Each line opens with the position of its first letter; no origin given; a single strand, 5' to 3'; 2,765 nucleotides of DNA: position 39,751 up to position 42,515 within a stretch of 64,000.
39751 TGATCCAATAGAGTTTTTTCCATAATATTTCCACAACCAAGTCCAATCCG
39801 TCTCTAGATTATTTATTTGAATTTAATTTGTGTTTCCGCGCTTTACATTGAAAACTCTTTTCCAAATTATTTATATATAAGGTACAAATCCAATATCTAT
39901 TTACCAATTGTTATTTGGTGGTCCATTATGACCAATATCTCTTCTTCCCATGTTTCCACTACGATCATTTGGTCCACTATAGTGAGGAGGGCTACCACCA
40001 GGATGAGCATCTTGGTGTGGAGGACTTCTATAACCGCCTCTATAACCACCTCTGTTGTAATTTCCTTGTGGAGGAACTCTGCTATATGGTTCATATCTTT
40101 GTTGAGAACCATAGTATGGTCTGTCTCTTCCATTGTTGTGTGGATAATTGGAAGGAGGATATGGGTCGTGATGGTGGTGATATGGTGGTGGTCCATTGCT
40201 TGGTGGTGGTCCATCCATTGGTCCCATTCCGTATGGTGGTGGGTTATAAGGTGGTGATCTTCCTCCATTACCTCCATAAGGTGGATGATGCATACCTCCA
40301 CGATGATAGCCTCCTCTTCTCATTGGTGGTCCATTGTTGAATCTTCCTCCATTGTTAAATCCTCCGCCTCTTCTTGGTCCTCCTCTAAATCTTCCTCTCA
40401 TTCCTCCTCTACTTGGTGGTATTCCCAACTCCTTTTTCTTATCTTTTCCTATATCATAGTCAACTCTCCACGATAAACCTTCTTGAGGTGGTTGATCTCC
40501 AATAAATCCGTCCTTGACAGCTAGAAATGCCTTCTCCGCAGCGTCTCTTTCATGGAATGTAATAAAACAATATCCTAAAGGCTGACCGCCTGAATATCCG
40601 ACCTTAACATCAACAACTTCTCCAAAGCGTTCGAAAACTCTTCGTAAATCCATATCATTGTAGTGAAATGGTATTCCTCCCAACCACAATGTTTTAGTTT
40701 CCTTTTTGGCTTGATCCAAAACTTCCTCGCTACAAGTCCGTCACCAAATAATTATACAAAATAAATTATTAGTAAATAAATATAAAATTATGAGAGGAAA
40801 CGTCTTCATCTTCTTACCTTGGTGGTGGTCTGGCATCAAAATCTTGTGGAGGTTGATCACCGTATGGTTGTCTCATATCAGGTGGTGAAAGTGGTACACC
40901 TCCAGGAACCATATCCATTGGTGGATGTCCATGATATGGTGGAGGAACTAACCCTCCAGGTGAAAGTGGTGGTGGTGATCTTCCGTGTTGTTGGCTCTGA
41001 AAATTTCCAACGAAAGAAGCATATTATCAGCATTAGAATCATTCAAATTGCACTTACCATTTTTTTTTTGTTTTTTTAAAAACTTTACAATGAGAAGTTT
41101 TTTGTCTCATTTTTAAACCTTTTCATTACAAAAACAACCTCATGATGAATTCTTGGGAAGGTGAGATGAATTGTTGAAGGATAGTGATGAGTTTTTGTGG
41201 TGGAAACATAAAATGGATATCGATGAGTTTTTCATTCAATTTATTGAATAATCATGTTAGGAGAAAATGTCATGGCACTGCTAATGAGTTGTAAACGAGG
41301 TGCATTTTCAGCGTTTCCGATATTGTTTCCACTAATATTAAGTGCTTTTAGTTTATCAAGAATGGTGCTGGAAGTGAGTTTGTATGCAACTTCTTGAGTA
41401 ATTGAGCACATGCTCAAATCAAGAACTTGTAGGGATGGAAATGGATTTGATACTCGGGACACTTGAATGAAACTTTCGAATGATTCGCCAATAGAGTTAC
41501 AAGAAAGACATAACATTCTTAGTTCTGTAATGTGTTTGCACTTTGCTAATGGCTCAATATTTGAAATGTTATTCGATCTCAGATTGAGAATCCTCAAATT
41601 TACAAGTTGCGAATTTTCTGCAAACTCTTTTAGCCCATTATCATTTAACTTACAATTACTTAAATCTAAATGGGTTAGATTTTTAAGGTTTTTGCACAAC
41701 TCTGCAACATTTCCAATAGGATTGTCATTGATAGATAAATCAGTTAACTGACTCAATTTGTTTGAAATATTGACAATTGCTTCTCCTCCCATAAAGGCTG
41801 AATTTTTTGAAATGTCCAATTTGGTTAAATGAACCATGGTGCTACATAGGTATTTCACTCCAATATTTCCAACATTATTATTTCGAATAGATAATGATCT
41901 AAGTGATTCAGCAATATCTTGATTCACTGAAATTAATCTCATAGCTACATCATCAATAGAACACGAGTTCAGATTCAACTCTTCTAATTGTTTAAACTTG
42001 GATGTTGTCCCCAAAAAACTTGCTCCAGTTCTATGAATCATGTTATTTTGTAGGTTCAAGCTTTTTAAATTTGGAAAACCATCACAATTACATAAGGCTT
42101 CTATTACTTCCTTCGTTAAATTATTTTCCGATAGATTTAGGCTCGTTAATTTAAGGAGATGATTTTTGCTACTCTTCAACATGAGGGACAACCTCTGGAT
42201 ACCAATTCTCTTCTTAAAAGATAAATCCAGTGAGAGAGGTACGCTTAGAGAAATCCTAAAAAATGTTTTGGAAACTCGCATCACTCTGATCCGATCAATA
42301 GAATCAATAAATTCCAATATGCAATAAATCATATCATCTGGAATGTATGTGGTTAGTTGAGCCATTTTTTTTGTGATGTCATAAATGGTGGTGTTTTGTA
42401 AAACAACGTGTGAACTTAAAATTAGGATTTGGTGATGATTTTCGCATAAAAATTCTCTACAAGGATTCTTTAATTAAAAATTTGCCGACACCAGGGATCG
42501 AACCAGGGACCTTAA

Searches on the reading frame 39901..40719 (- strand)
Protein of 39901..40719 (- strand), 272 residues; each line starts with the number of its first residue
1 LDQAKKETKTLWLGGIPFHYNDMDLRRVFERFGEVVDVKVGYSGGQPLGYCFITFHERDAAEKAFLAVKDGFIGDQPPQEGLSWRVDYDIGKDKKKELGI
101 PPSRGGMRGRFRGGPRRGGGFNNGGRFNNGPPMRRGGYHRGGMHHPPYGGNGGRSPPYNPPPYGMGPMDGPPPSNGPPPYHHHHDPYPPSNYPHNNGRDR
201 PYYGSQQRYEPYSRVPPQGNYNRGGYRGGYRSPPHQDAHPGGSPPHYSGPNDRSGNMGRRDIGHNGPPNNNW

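Call 65: list_cluster_members(proteins=[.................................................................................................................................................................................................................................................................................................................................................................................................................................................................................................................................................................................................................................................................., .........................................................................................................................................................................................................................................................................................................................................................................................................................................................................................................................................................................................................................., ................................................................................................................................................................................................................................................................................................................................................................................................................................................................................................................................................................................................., window:36783-38414:-, window:36783-38375:-, window:39901-40719:-])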
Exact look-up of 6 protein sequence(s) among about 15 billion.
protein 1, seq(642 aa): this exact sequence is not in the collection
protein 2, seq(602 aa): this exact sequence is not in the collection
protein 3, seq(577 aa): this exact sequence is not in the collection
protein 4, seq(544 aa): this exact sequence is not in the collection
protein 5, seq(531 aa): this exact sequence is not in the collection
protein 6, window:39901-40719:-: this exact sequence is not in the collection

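Call 73: search_protein_families(library=pfam, proteins=[window:39901-40719:-], max_evalue=0.001)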
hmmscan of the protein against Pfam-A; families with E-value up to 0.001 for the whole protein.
window:39901-40719:- (272 aa): 1 family
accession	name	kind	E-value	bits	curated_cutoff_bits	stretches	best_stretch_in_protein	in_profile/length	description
PF00076.28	RRM_1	-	3e-11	43.5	20.7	1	11-69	1-60/70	RNA recognition motif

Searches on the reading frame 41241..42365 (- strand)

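Call 73: search_protein_families(library=pfam, proteins=[window:41241-42365:-], max_evalue=0.001)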
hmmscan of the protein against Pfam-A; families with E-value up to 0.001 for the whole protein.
window:41241-42365:- (374 aa): 8 families
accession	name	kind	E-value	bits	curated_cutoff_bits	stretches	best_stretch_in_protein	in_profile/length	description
PF12799.13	LRR_4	-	4.1e-25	87.7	27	5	256-294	2-37/44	Leucine Rich repeats (2 copies)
PF13516.12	LRR_6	-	2.1e-23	80.9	23.4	1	228-249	3-24/24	Leucine Rich repeat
PF00560.39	LRR_1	-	5.4e-18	61.7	20.6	0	72-94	1-23/23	Leucine Rich Repeat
PF13855.12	LRR_8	-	2.7e-12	46.7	27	0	254-292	24-61/61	Leucine rich repeat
PF24048.1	LRR_NXF1-5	-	1e-07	32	30.5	1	225-316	51-141/142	NXF1/2/3/5 leucine-rich repeat domain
PF25013.1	LRR_Zer-1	-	1.7e-07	31.9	27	1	223-324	3-100/137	Zer-1-like, Leucine-rich repeats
PF23598.1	LRR_14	-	3.5e-07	29.7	40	0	155-296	24-155/353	Leucine-rich repeat region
PF00646.38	F-box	-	0.00014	22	20.5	1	8-44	4-40/43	F-box domain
